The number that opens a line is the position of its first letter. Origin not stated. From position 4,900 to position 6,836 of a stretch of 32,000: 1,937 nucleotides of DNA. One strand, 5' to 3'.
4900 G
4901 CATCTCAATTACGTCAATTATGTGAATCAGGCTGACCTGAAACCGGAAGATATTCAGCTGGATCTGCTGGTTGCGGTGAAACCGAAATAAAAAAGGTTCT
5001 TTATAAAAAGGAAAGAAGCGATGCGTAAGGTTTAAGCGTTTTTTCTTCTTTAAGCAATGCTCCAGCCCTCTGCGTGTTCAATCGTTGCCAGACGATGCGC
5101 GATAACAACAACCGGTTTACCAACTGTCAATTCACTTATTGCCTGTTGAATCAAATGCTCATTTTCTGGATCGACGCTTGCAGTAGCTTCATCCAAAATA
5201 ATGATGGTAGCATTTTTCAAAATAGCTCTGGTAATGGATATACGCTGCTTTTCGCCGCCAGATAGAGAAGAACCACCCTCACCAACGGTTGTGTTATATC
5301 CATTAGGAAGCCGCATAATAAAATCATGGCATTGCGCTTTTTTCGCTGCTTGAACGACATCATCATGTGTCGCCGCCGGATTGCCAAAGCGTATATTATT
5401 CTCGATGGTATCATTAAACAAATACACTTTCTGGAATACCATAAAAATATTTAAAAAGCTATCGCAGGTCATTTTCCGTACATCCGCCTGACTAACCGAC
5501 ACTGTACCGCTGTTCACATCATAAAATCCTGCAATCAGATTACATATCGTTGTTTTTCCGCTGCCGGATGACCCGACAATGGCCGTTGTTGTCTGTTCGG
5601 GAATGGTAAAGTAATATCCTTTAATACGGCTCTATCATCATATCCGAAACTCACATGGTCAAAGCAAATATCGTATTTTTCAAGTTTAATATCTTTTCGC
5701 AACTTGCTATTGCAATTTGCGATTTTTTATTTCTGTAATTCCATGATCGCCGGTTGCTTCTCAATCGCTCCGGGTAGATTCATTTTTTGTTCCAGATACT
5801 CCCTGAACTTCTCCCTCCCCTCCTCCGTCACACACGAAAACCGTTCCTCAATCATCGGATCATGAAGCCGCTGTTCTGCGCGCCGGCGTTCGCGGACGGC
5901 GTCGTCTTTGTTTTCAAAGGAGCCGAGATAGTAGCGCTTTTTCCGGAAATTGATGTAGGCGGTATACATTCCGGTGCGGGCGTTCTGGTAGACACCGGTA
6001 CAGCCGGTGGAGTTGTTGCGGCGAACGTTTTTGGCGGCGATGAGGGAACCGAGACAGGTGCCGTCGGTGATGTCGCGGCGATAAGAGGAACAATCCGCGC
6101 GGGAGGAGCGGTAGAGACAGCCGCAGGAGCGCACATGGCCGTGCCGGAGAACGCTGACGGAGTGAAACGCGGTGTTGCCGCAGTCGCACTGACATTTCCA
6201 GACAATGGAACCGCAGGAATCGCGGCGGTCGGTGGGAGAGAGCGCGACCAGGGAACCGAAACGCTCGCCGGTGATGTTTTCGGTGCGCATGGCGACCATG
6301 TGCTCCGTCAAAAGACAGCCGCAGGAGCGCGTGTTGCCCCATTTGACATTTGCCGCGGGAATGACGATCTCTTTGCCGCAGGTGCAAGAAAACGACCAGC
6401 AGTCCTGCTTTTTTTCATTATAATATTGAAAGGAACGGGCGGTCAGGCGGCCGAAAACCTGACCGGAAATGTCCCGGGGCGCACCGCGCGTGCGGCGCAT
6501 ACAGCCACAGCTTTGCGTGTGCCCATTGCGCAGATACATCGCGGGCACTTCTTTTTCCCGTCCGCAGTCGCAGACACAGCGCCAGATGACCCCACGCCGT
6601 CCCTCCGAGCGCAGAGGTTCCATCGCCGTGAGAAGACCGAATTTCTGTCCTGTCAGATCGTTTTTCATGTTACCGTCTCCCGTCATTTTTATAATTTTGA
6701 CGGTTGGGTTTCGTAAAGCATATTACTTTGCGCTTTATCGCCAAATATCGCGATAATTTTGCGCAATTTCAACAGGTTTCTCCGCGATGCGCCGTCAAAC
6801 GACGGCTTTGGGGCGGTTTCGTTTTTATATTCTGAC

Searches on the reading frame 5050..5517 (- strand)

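Call 5: search_protein_families(library=pfam, proteins=[window:5050-5517:-], max_evalue=0.01)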
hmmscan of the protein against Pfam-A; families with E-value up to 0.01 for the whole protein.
window:5050-5517:- (155 aa): 3 families
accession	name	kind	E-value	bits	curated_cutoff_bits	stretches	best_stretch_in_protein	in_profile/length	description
PF00005.33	ABC_tran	-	6.2e-15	56.4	25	1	3-113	39-137/137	ABC transporter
PF02463.25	SMC_N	-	3.9e-05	23.6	40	1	36-150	135-206/220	RecF/RecN/SMC N terminal domain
PF09818.15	ABC_ATPase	-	0.0045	16.5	23.2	1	59-116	133-189/283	P-loop domain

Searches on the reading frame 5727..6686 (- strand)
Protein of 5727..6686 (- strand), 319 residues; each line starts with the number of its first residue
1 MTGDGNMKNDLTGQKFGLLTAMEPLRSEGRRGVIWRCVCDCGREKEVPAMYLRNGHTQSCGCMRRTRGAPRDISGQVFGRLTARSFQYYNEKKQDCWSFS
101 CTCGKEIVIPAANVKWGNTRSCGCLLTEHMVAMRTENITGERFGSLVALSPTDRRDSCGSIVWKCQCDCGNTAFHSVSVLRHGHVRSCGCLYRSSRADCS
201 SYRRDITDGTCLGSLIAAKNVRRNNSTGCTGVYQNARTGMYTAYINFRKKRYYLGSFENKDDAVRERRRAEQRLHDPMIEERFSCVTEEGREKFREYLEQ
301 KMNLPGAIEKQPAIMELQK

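Call 5: search_protein_families(library=pfam, proteins=[window:5727-6686:-], max_evalue=0.01)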
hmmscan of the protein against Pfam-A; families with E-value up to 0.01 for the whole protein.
window:5727-6686:- (319 aa): 0 families

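Call 10: find_encoding_contigs(protein=window:5727-6668:-, flank=3000, max_places=10)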
Protein window:5727-6668:- (313 aa): no gene with exactly this product is on record in the collection.

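Call 12: find_encoding_contigs(protein=window:5727-6686:-, flank=3000, max_places=10)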
Protein window:5727-6686:- (319 aa): no gene with exactly this product is on record in the collection.

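Call 14: find_homologous_proteins(query=window:5727-6668:-, max_evalue=0.00001)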
Query window:5727-6668:- (313 aa): 6522 proteins with E <= 0.00001 among 8000 candidates; the best 120 are listed.
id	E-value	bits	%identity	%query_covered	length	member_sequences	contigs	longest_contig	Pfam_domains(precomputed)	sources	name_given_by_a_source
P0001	1.1e-215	733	100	100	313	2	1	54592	-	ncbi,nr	ncbi:MAG: hypothetical protein IJ449_03585 [Clostridia bacterium]|nr:hypothetical protein [Clostridi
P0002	3.4e-121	423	60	94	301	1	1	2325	-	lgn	-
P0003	1.3e-116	407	59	93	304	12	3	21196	-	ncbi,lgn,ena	-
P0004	2.2e-116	407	57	93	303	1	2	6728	-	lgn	-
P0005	4.6e-115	402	58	93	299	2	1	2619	-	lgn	-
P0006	2.3e-114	400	59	93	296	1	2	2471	-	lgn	-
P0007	8.8e-114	398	58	94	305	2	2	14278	-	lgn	-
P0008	2.4e-112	393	56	93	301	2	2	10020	-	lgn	-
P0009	5.5e-111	389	54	98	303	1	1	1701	-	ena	-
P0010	6.3e-110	386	56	92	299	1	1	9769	-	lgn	-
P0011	1.4e-108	381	43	58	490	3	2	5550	PF20137.5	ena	-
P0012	8.4e-108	379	39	67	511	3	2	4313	PF20137.5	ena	-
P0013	1.1e-107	378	41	59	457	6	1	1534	PF20137.5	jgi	-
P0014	1.2e-107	378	39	73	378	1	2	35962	-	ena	-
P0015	1.8e-107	377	54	94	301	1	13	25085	-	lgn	-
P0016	5.0e-107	376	56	93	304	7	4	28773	PF00847.27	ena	-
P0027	1.4e-97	345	50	98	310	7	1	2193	PF00847.27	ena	-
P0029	4.2e-97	343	51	93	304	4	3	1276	PF00847.27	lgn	-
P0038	1.5e-94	335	50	93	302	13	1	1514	PF00847.27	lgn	-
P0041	5.5e-93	330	49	92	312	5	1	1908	PF00847.27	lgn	-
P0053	1.9e-89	318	48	93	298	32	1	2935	PF00847.27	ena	-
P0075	4.9e-83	297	36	88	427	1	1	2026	PF00847.27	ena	-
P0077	6.1e-83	297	48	92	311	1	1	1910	PF00847.27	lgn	-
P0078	2.3e-82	295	55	73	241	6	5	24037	PF00847.27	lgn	-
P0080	4.6e-82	294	56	73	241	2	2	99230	PF00847.27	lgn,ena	-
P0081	3.6e-81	291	48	93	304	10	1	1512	PF00847.27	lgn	-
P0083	9.7e-81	290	49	93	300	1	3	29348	PF00847.27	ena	-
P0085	6.1e-80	287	49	93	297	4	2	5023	PF00847.27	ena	-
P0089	2.8e-78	282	53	73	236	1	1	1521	PF00847.27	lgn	-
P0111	8.4e-71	257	37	94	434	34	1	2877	PF00847.27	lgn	-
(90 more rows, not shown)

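Call 29: find_related_loci(query=window:5727-6668:-, collection=genome_contigs, flank=3000)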
Query window:5727-6668:- (313 aa) in genome_contigs; peptide patterns used: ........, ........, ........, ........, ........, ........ (x = any residue, [..] = any of these).
98 stretches matched a pattern; 74 encode a relative of the query (tblastn E <= 1e-3); 74 distinct loci.
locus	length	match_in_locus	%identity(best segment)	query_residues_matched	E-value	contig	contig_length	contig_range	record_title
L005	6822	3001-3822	36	3-299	1e-50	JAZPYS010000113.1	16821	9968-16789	MAG: Acetatifactor sp. isolate T1900044646_TS20190112.MAGScoT_cleanbin_000051 SGB_1373_k141_1190526, whole genome shotgu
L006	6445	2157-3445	41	1-278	6e-50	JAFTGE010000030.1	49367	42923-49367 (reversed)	MAG: Oscillospiraceae bacterium isolate RGIG3789 Roe_deer_Abomasum-5__c1691, whole genome shotgun sequence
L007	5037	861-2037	36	1-274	4e-48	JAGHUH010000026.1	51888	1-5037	MAG: Candidatus Cacconaster stercorequi isolate E4_MB2_17 c_000000139734, whole genome shotgun sequence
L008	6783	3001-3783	35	2-278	3e-45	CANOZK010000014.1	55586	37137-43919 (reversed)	MAG TPA_asm: uncultured Lachnospiraceae bacterium isolate SRR19759418_bin.37_metawrap_v1.3_MAG genome assembly, contig:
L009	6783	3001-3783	36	2-275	9e-44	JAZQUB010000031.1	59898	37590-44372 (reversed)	MAG: Lachnospiraceae bacterium isolate T1900045184_TC20190180.MAGScoT_cleanbin_000012 SGB_5256_k141_4300447, whole genom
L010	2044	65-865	34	4-278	7e-43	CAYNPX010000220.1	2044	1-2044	MAG TPA_asm: uncultured Butyricicoccus sp. isolate SRP222994_co1_112 genome assembly, contig: NODE_90940_length_2044_cov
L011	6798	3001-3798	40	4-274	2e-42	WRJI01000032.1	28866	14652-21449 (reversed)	MAG: Peptococcaceae bacterium isolate Nt197P3bin79 Ga0082212_10002174, whole genome shotgun sequence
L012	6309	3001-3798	36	4-275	6e-42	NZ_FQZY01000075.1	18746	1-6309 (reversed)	Hespellia stercorisuis DSM 15480, whole genome shotgun sequence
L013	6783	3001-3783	34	2-276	3e-41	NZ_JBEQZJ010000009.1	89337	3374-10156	[Eubacterium] hominis strain UGRO018 UGRO018_9, whole genome shotgun sequence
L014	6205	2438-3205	40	4-302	1e-39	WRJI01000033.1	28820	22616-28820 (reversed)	MAG: Peptococcaceae bacterium isolate Nt197P3bin79 Ga0082212_10002181, whole genome shotgun sequence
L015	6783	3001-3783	34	1-273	2e-38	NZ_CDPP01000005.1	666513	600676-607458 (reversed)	Beduini massiliensis strain GM1, whole genome shotgun sequence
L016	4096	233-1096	33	4-274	1e-37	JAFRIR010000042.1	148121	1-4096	MAG: Flexilinea sp. isolate RGIG2505 Goat_Jejunum-3__c114598, whole genome shotgun sequence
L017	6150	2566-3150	39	3-221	3e-37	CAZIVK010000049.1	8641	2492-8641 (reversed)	MAG TPA_asm: uncultured Oscillospiraceae bacterium isolate binchicken_co59_913 genome assembly, contig: NODE_19682_lengt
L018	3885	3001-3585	37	4-274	3e-37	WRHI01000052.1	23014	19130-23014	MAG: Peptococcaceae bacterium isolate Nt197P3bin107 Ga0082212_10003295, whole genome shotgun sequence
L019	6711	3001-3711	35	4-313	2e-41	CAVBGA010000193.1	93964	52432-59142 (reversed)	Lachnospiraceae bacterium isolate SRR8978220_cleanbin_000005 genome assembly, contig: Spades_SRR8978220_contig_3, whole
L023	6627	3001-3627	39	1-275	1e-34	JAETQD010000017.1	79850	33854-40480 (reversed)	MAG: Clostridium sp. isolate S25_Bin3 scaffold_348, whole genome shotgun sequence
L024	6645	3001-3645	36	64-297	3e-34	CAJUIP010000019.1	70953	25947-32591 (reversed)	MAG TPA_asm: uncultured Lachnospiraceae bacterium isolate MGBC137839 genome assembly, contig: MGBC137839.19, whole genom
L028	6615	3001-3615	39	67-275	3e-33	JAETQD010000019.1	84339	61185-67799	MAG: Clostridium sp. isolate S25_Bin3 scaffold_522, whole genome shotgun sequence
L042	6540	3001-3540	33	4-274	3e-20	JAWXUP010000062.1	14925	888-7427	MAG: Clostridia bacterium isolate FM_52_G117_V NODE_2214_length_14926_cov_5.300304, whole genome shotgun sequence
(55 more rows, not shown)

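Call 32: find_encoding_contigs(protein=P0003, flank=3000, max_places=5)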
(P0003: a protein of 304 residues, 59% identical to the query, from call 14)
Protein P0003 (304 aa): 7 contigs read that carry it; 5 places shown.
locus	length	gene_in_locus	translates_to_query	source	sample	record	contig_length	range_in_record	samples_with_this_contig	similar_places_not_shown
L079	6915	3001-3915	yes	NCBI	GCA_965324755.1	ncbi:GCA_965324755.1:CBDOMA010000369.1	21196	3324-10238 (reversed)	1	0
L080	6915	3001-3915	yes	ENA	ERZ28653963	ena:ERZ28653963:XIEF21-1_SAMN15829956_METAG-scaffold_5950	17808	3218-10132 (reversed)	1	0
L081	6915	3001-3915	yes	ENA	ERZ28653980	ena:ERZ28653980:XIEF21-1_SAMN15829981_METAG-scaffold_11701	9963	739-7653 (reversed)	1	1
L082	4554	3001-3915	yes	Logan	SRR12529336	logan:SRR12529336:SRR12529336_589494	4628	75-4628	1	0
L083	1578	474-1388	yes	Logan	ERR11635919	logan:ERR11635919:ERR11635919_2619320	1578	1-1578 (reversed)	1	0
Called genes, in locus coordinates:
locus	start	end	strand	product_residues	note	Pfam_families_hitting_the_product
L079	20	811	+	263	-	-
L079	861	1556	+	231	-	PF27840:ScmC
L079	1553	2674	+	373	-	PF04055:Radical_SAM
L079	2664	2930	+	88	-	PF05402:PqqD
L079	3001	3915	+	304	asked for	-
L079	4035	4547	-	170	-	-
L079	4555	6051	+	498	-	PF03389:MobA_MobL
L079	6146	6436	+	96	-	-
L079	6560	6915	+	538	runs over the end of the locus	PF00239:Resolvase, PF07508:Recombinase, PF13408:Zn_ribbon_recom, PF14287:DUF4368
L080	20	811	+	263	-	-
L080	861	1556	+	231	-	PF27840:ScmC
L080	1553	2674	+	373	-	PF04055:Radical_SAM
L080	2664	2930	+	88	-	PF05402:PqqD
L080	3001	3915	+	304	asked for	-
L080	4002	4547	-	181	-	-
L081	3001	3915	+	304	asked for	-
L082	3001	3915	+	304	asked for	-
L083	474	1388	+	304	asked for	-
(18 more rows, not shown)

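Call 33: find_encoding_contigs(protein=P0015, flank=3000, max_places=8)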
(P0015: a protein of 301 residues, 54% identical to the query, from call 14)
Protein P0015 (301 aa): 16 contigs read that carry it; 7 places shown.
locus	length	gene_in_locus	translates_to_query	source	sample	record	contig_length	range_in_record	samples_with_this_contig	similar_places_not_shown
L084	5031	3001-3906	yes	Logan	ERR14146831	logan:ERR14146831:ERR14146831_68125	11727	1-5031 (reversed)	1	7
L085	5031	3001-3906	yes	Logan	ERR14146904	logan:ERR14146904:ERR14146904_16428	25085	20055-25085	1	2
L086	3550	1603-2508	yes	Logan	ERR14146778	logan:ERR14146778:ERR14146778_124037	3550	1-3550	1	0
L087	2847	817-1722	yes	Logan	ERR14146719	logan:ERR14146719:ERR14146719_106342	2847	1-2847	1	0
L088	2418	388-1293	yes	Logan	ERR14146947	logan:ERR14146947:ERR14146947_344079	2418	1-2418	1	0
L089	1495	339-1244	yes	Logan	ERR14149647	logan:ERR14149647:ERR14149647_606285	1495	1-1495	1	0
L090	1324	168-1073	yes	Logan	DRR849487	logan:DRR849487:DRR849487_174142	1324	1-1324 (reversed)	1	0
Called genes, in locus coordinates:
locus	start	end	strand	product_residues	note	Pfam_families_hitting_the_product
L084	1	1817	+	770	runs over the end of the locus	PF02838:Glyco_hydro_20b (weak), PF00728:Glyco_hydro_20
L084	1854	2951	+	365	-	PF04055:Radical_SAM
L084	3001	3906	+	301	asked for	-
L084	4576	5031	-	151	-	?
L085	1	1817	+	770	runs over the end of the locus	PF02838:Glyco_hydro_20b (weak), PF00728:Glyco_hydro_20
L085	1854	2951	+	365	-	PF04055:Radical_SAM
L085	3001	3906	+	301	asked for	-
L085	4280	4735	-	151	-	PF02371:Transposase_20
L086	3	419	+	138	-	?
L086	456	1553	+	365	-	PF04055:Radical_SAM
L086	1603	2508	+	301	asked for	-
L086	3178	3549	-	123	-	?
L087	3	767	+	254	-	?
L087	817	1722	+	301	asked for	-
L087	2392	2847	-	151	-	?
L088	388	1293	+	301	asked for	-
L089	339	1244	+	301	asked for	-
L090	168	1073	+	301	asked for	-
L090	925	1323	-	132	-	?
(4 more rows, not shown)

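Call 35: search_protein_families(library=pfam, proteins=[window:5727-6668:-], max_evalue=1)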
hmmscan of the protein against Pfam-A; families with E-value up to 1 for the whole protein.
window:5727-6668:- (313 aa): 2 families
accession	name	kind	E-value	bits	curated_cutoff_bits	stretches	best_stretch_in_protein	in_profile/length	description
PF00847.26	AP2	-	0.11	13.2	33.3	1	224-257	4-40/54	AP2 domain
PF05207.18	Zn_ribbon_CSL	-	0.12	12.6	29.2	1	85-109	11-35/55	CSL zinc finger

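Call 48: search_protein_families(library=ncbifam, proteins=[window:5727-6668:-], max_evalue=0.01)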
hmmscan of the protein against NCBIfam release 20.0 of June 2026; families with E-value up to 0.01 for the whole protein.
window:5727-6668:- (313 aa): 0 families

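Call 60: find_encoding_contigs(protein=P0007, flank=5000, max_places=4)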
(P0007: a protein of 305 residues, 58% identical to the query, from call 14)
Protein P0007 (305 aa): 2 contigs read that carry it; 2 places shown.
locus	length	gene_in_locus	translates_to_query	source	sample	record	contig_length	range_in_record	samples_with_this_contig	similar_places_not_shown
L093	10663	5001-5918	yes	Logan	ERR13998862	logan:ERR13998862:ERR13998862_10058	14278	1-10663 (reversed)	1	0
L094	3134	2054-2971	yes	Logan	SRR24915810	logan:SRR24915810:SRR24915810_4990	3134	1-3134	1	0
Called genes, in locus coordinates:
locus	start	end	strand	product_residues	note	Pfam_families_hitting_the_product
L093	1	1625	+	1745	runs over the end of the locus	?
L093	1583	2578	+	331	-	PF17802:SpaA, PF00746:Gram_pos_anchor (weak)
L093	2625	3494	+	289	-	PF00847:AP2 (weak)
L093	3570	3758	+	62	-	-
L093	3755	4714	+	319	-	-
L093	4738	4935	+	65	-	-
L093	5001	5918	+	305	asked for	-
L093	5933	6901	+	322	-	-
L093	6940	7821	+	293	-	PF21817:CapR (faint)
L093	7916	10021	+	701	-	PF10030:DUF2272 (faint), PF00877:NLPC_P60 (faint), PF05257:CHAP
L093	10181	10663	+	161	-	?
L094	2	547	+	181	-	?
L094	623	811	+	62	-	-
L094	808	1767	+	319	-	-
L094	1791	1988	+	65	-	-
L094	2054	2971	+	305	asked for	-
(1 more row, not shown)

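Call 61: search_solved_structures(query=window:5727-6668:-, max_evalue=1)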
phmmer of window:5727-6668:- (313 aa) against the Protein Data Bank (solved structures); distinct sequences matched with E-value up to 1: 0.

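Call 62: search_protein_families(library=phrogs, proteins=[window:5727-6668:-], max_evalue=0.001)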
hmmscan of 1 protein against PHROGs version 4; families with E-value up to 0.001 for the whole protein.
window:5727-6668:- (313 aa): 8 families
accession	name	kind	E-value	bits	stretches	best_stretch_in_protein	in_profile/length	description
phrog_374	-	DNA, RNA and nucleotide metabolism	1.8e-58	199.8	4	1-60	193-253/617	HNH endonuclease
phrog_99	-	DNA, RNA and nucleotide metabolism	9.8e-16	59.4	1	215-295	207-288/383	HNH endonuclease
phrog_13470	-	DNA, RNA and nucleotide metabolism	3e-12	47.9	1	124-268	4-142/152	HNH endonuclease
phrog_4578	-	DNA, RNA and nucleotide metabolism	1.5e-10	42.1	1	213-273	59-119/130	HNH endonuclease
phrog_22195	-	unknown function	2.7e-09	38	0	4-61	9-62/148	-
phrog_953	-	DNA, RNA and nucleotide metabolism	4.2e-06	27.3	1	215-262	307-355/420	HNH endonuclease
phrog_3593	-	DNA, RNA and nucleotide metabolism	1.2e-05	26.1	1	215-264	143-192/210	HNH endonuclease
phrog_35306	-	unknown function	0.00072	20.9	0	215-270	23-78/90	-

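Call 68: search_protein_families(library=pfam, proteins=[L006:657-1568:+, L023:1901-2806:+, L042:1591-2439:+, L006:3630-6443:+, L023:3678-6626:+, L006:1875-2675:+, L006:2558-3523:+, L028:3380-5818:+, L024:3769-6006:+], max_evalue=0.001)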
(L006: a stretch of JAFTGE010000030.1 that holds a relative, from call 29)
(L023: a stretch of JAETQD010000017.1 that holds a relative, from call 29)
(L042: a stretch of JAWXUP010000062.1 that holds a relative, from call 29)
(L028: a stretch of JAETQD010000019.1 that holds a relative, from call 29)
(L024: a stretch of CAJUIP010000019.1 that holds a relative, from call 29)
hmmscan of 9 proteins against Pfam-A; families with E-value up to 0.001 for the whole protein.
L006:657-1568:+ (304 aa): 2 families
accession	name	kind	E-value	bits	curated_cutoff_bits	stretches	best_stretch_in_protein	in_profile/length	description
PF00589.27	Phage_integrase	-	6.3e-22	78.6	27.1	1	131-286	2-166/172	Phage integrase family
PF02899.23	Phage_int_SAM_1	-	8.3e-07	29.6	22.3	1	38-107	3-78/83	Phage integrase, N-terminal SAM-like domain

L023:1901-2806:+ (302 aa): 3 families
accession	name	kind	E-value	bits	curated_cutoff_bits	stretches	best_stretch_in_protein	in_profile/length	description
PF00589.27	Phage_integrase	-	2.9e-23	82.9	27.1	1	111-269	3-168/172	Phage integrase family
PF02899.23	Phage_int_SAM_1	-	5.5e-05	23.8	22.3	1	16-90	1-82/83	Phage integrase, N-terminal SAM-like domain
PF13102.12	Phage_int_SAM_5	-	0.00066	20.4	22.3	0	16-55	51-90/98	Phage integrase SAM-like domain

L042:1591-2439:+ (283 aa): 4 families
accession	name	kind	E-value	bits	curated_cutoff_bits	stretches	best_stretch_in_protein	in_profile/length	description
PF00589.27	Phage_integrase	-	5.3e-27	95.1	27.1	1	106-262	3-166/172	Phage integrase family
PF02899.23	Phage_int_SAM_1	-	2.4e-09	37.8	22.3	1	13-81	3-78/83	Phage integrase, N-terminal SAM-like domain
PF13495.12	Phage_int_SAM_4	-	7.1e-06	26.8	27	1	14-79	5-75/85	Phage integrase, N-terminal SAM-like domain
PF13102.12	Phage_int_SAM_5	-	0.00068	20.4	22.3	0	10-40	50-80/98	Phage integrase SAM-like domain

L006:3630-6443:+ (938 aa): 1 family
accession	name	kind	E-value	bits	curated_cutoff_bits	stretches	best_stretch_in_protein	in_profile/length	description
PF09479.16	Flg_new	-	6.9e-14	52.2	27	1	500-568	3-65/65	Listeria-Bacteroides repeat domain (List_Bact_rpt)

L023:3678-6626:+ (983 aa): 0 families

L006:1875-2675:+ (267 aa): 1 family
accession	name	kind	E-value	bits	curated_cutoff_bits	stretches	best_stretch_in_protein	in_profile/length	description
PF00847.26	AP2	-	0.00046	20.9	33.3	1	184-222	1-42/54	AP2 domain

L006:2558-3523:+ (322 aa): 0 families

L028:3380-5818:+ (813 aa): 3 families
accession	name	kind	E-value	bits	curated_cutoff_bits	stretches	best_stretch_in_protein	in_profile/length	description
PF01370.27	Epimerase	-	3.4e-18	66.4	20.9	1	90-318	1-239/240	NAD dependent epimerase/dehydratase family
PF16363.11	GDP_Man_Dehyd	-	2.4e-14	54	27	1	94-379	4-331/332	GDP-mannose 4,6 dehydratase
PF04321.23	RmlD_sub_bind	-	4.7e-10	39.4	27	1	88-341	1-235/287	RmlD substrate binding domain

L024:3769-6006:+ (746 aa): 3 families
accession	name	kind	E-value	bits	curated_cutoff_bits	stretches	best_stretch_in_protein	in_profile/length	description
PF01370.27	Epimerase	-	3.3e-17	63.1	20.9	1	25-243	1-227/240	NAD dependent epimerase/dehydratase family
PF04321.23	RmlD_sub_bind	-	8.6e-12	45.2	27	1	23-275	1-234/287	RmlD substrate binding domain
PF16363.11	GDP_Man_Dehyd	-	6.3e-11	42.7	27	1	26-245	1-241/332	GDP-mannose 4,6 dehydratase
